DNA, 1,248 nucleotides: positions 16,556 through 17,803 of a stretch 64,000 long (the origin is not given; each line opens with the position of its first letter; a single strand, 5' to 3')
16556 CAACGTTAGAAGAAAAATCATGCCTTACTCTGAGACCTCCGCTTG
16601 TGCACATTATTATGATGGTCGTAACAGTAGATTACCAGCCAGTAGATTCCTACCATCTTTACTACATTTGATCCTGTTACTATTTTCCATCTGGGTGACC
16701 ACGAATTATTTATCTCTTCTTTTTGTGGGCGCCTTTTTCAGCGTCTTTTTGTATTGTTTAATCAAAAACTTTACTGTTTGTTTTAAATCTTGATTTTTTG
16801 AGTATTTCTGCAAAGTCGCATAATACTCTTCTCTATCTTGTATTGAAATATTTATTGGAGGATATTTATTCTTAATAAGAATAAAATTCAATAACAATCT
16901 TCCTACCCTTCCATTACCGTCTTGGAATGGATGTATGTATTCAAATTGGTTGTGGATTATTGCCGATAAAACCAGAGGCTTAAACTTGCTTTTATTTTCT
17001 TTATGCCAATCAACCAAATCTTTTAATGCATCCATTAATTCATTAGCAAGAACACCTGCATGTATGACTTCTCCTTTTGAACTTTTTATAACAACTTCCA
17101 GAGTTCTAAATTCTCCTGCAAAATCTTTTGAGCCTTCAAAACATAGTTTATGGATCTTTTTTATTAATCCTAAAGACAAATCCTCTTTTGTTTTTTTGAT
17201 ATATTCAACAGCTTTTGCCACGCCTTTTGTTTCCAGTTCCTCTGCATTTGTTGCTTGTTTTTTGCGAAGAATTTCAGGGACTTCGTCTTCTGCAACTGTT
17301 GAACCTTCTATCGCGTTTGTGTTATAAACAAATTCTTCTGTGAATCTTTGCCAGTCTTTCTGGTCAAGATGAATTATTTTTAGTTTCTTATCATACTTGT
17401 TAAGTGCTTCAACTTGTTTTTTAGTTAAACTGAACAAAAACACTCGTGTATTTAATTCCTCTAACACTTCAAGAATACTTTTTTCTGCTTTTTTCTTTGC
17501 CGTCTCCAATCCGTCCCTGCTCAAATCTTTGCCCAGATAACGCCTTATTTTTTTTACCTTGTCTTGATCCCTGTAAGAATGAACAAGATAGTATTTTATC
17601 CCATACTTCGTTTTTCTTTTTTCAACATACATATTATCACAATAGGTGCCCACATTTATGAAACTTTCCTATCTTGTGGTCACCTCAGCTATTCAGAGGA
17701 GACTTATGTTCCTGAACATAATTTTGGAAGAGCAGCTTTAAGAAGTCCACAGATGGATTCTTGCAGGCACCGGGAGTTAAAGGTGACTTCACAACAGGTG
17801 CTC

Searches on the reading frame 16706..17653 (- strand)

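Call 64: search_protein_families(library=pfam, proteins=[window:16706-17653:-], max_evalue=0.00001)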
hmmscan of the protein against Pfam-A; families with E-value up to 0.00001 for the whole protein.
window:16706-17653:- (315 aa): 1 family
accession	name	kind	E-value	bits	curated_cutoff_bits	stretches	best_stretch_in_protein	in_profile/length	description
PF02661.23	Fic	-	8.2e-20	71.9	24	1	159-259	2-93/93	Fic/DOC family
